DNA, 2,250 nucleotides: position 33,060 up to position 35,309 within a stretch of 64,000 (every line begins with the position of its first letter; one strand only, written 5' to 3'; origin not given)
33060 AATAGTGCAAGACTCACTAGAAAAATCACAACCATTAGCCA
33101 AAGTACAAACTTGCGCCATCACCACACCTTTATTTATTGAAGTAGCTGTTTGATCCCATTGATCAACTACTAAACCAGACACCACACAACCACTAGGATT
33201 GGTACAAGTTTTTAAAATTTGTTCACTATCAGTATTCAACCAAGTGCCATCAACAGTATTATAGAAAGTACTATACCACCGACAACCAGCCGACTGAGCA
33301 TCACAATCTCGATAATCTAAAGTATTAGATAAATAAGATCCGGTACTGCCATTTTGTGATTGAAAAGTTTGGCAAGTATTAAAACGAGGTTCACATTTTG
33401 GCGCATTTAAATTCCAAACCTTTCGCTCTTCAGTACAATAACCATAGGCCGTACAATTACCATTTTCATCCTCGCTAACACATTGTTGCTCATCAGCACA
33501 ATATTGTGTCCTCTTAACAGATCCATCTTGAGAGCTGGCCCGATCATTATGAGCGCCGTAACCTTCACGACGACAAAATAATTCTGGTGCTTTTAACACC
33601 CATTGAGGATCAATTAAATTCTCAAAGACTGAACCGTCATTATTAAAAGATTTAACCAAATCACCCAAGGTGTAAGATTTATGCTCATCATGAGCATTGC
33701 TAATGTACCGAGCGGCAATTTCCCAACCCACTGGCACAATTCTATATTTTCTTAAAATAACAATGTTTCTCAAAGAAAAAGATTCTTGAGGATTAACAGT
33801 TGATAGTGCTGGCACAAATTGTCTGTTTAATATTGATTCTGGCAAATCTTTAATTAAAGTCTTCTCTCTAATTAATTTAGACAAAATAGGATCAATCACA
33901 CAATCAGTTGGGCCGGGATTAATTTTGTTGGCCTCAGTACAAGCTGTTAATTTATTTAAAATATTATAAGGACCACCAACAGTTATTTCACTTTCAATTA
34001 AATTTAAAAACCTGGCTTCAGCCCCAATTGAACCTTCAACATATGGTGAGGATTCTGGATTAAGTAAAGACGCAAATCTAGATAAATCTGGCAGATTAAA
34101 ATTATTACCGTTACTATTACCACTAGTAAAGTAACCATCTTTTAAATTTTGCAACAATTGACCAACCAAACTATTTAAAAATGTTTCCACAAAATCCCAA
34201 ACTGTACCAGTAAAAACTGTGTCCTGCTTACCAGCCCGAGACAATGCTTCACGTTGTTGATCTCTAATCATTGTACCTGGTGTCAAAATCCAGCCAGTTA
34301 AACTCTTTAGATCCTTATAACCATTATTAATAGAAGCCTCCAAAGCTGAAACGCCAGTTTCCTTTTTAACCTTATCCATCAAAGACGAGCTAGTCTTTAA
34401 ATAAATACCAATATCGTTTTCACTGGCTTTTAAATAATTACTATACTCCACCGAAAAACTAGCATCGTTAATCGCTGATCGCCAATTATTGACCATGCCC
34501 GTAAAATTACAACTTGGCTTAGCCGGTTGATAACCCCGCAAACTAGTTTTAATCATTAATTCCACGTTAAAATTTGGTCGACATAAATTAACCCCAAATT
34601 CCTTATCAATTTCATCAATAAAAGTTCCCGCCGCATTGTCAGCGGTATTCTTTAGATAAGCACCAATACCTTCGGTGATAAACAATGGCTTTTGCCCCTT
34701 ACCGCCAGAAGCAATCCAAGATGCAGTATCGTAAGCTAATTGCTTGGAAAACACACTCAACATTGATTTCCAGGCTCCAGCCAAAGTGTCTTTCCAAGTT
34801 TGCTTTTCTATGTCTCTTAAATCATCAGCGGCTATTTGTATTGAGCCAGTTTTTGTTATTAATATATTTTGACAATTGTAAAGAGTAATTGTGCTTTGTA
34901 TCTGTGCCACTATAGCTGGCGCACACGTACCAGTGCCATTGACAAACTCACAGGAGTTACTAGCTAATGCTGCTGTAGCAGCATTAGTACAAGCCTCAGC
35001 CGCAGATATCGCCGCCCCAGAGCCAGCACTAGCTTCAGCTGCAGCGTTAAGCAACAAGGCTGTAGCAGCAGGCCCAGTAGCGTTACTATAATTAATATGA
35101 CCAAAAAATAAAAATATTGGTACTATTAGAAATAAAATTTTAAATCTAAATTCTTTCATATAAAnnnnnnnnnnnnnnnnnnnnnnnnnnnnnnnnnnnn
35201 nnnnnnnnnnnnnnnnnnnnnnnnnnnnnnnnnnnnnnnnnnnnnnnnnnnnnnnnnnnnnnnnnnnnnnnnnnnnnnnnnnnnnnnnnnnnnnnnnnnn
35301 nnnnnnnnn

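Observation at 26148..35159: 3003-aa Cys/Asn/Ser/Thr-rich giant protein with repeated CBM4/9-like modules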

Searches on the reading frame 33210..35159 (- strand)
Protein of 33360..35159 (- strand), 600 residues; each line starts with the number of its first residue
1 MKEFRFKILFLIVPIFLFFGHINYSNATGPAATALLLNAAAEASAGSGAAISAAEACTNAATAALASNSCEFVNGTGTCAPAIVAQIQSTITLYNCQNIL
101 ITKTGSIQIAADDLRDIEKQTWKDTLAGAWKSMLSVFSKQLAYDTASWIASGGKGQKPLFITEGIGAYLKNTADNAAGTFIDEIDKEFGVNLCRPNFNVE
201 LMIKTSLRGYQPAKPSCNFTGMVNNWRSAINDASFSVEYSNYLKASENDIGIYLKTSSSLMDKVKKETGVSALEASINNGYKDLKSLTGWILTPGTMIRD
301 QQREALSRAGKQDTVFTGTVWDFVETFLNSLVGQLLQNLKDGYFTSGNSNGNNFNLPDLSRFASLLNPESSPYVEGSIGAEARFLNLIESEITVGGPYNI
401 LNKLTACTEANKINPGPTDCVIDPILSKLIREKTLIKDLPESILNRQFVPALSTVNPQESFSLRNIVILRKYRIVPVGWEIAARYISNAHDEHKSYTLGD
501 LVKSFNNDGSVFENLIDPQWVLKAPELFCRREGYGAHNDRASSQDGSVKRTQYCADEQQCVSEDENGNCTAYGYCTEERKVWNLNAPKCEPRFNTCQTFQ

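Call 24: search_protein_families(library=pfam, proteins=[window:33360-35159:-], max_evalue=5)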
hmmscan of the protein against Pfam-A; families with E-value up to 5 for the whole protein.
window:33360-35159:- (600 aa): 2 families
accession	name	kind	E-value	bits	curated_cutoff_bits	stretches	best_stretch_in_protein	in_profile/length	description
PF05418.16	Apo-VLDL-II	-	0.1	13.5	23.4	1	65-124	19-78/80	Apovitellenin I (Apo-VLDL-II)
PF21907.4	SAM_CEP-1_C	-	0.23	12.2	26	1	494-528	60-95/103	CEP-1 C-terminal SAM domain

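Call 45: predict_structure(alignment_id=A2)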
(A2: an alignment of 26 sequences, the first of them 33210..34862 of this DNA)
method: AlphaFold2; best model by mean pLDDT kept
length: 551 residues; sequences in the alignment: 26
mean_pLDDT: 43.2   pTM: 0.22
mean pLDDT of the five models: 43.2, 42.1, 40.2, 37.6, 36.8
residues with pLDDT >= 90: 0; 70-90: 4; 50-70: 152; < 50: 395
segments of 3 or more residues with pLDDT < 50: 1-16, 27-32, 53-62, 64-69, 90-92, 94-116, 118-123, 143-146, 148-158, 160-162, 175-177, 179-200, 209-300, 313-320, 348-351, 356-383, 419-465, 467-537, 539-542, 544-551
pLDDT, mean of each block of 10 residues (from residue 1): 36 46 49 51 53 45 47 54 54 41 26 42 49 53 46 46 52 47 39 44 48 35 36 39 37 33 35 36 40 33 54 44 59 60 57 50 37 38 54 53 67 58 29 29 30 29 41 33 31 35 38 35 35 44 44 30
secondary structure, 60 per line:
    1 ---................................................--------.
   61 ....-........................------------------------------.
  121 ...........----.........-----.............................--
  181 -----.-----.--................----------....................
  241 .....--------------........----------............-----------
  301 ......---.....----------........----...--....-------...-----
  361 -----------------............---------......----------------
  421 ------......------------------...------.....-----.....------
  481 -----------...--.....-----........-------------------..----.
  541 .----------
elements in order: H4-51 H60-64 H66-89 H120-131 H136-144 H150-178 H195-210 H221-245 H260-267 H278-289 H301-306 H310-314 H325-332 H342-345 H378-389 H399-404 H427-432 E460-464 E470-474 E497-501 E507-511

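Call 50: search_solved_structures(query=A4, max_evalue=10, show_alignments=2)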
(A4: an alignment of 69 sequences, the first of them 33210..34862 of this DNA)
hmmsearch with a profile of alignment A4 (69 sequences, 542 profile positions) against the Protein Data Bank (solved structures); distinct sequences matched with E-value up to 10: 1.
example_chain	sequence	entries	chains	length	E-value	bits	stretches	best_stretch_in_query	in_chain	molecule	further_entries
4bja_A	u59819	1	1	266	0.01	17.9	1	116-263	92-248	PROTEIN GLB-12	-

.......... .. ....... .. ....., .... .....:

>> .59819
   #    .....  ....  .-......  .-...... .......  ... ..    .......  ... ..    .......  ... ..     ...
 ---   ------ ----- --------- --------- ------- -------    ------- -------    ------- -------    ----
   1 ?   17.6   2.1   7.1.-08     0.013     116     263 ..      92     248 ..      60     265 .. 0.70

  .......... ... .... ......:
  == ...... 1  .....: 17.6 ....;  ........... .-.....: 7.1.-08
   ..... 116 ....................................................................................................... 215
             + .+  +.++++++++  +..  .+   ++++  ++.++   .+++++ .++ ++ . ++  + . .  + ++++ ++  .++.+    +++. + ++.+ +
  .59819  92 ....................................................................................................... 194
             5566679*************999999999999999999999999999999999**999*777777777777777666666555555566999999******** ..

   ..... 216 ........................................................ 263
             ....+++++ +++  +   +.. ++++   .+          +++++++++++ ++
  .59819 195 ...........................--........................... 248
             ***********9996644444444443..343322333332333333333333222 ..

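Call 53: search_protein_families(library=pfam, alignment_id=A4, max_evalue=0.1)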
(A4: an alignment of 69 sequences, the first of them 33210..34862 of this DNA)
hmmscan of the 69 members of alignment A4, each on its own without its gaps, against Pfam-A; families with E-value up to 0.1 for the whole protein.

A. member 1, window:33210-34862:- (551 aa): 0 families

B. families by the number of members that match (of 69 scanned): 10 families
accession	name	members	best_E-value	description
PF00200.28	Disintegrin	2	0.077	Disintegrin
PF00681.25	Plectin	1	0.0084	Plectin repeat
PF22807.2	TrAA12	1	0.014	TrAA12-like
PF21907.4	SAM_CEP-1_C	1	0.057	CEP-1 C-terminal SAM domain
PF15699.10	NPR1_interact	1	0.061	NPR1 interacting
PF15546.11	DUF4653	1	0.077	Domain of unknown function (DUF4653)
PF20615.3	DUF6802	1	0.077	Family of unknown function (DUF6802)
PF01565.28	FAD_binding_4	1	0.08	FAD binding domain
PF04888.17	SseC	1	0.099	Secretion system effector C (SseC) like family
PF22632.2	BphC_D1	1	0.099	Dihydroxybiphenyl dioxygenase BphC D1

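Call 57: search_protein_representatives(alignment_id=A5)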
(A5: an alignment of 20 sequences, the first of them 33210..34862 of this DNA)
Query: 20 sequences, 532 profile positions. Proteins with E-value up to 0.001 (for the whole library): 2888; up to 1e-10: 1449; up to 1e-30: 1138. The best 150 are listed.
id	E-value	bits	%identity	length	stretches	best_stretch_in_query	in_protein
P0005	1.7e-241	819.2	-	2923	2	3-531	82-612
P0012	6.5e-230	780.9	-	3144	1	3-531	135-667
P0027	2.6e-227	772.4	-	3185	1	2-528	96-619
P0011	4.7e-223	758.3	-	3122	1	2-530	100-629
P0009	5.2e-223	758.1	-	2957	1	2-530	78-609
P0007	5.9e-223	758.0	-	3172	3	3-530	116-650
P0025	1.7e-222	756.4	-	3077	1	5-531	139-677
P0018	5.0e-222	754.9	-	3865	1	3-529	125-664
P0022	6.1e-216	734.8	-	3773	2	2-531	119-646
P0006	6.7e-216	734.7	-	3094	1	3-529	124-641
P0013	1.7e-214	730.1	-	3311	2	2-530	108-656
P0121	3.6e-212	722.4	-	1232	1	4-529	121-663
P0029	3.5e-210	715.8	-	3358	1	2-528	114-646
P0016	2.2e-209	713.1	-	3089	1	5-531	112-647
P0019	9.7e-208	707.7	-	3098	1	4-530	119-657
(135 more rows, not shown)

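Call 69: predict_structure(alignment_id=A6)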
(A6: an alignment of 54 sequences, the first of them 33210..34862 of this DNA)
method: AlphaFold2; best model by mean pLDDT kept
length: 551 residues; sequences in the alignment: 54
mean_pLDDT: 60.0   pTM: 0.37
mean pLDDT of the five models: 60.0, 57.1, 55.6, 55.5, 51.2
residues with pLDDT >= 90: 81; 70-90: 55; 50-70: 213; < 50: 202
segments of 3 or more residues with pLDDT < 50: 1-7, 55-65, 109-116, 155-157, 209-217, 222-224, 243-278, 280-284, 286-296, 431-460, 472-499, 501-503, 507-520, 522-530, 543-551
pLDDT, mean of each block of 10 residues (from residue 1): 45 65 62 63 64 46 49 62 63 60 55 46 62 69 54 50 56 59 60 66 55 44 53 54 44 38 41 39 47 54 87 81 94 93 96 82 93 88 91 84 95 92 75 39 39 42 53 40 40 42 47 40 47 56 43 34
secondary structure, 60 per line:
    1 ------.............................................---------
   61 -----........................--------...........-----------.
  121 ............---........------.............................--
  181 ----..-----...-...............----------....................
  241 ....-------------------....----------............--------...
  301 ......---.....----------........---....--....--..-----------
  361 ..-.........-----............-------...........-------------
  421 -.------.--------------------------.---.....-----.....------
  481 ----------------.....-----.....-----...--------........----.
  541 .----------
elements in order: H7-51 H66-89 H98-108 H120-132 H136-143 H150-178 E192-194 H196-210 H221-244 H264-267 H278-289 H298-306 H310-314 H325-332 H342-345 H364-372 H378-389 H399-407 E460-464 E470-474 E497-501 E507-511 H528-533

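Call 71: fold_search(model_id=the predicted structure, library=pdb)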
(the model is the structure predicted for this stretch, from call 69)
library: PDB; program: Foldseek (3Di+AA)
matches with E <= 10: 53; with E <= 0.001: 0
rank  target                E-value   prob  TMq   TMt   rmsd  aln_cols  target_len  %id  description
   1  9qwr_B                1.6e+00  0.09  0.09  0.21  22.0       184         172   16  MIC60 helical bundle dimer (released 2026-02-25)
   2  6p6i_B                2.0e+00  0.04  0.07  0.07  28.2       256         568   12  Structure of YbtPQ importer (released 2020-03-04)
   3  7l2t_D                2.2e+00  0.03  0.08  0.07  24.7       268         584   12  cryo-EM structure of DkTx-bound minimal TRPV1 in partial open state (released 2021-09-22)
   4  9qwr_A                2.3e+00  0.10  0.09  0.24  20.1       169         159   16  MIC60 helical bundle dimer (released 2026-02-25)
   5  9fqr_Xy               2.4e+00  0.01  0.06  0.02  43.5       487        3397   12  96-nm repeat of axonemal doublet microtubules from bovine sperm (released 2025-03-26)
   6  3beh_D                3.3e+00  0.01  0.06  0.11  23.4       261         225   13  Structure of a Bacterial Cyclic Nucleotide Regulated Ion Channel (released 2008-01-15)
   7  7zdc_C                3.7e+00  0.02  0.08  0.08  29.0       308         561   16  IF(heme/confined) conformation of CydDC in ADP(CydD) bound state (Dataset-3) (released 2023-04-19)
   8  7l2t_C                3.7e+00  0.01  0.07  0.07  25.7       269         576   13  cryo-EM structure of DkTx-bound minimal TRPV1 in partial open state (released 2021-09-22)
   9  6tz9_A                3.9e+00  0.06  0.10  0.24  36.7       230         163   12  CryoEM reconstruction of membrane-bound ESCRT-III filament composed of CHMP1B only (released 2020-04-08)
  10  6yxx_EP               3.9e+00  0.02  0.06  0.11  26.9       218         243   13  State A of the Trypanosoma brucei mitoribosomal large subunit assembly intermediate (released 2020-10-14)
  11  4tx5_B                4.4e+00  0.07  0.09  0.22  24.5       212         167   11  Crystal structure of Smac-DIABLO (in space group P65) (released 2015-07-15)
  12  3syv_G                4.7e+00  0.05  0.11  0.19  30.4       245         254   12  Crystal structure of mPACSIN 3 F-BAR domain mutant (released 2012-05-16)
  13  4mu6                  4.7e+00  0.04  0.09  0.16  41.6       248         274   13  Crystal Structure of the N-terminal domain of Effector Protein LegC3 from Legionella pneumophila (released 2013-12-11)
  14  7zdr_C                4.9e+00  0.02  0.09  0.08  28.9       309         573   15  IF(apo/as isolated) conformation of CydDC mutant (H85A.C) in AMP-PNP(CydD) bound state (Dataset-16) (released 2023-04-19)
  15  7l2u_D                4.9e+00  0.02  0.09  0.09  25.4       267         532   13  cryo-EM structure of DkTx-bound minimal TRPV1 in open state (released 2021-09-22)
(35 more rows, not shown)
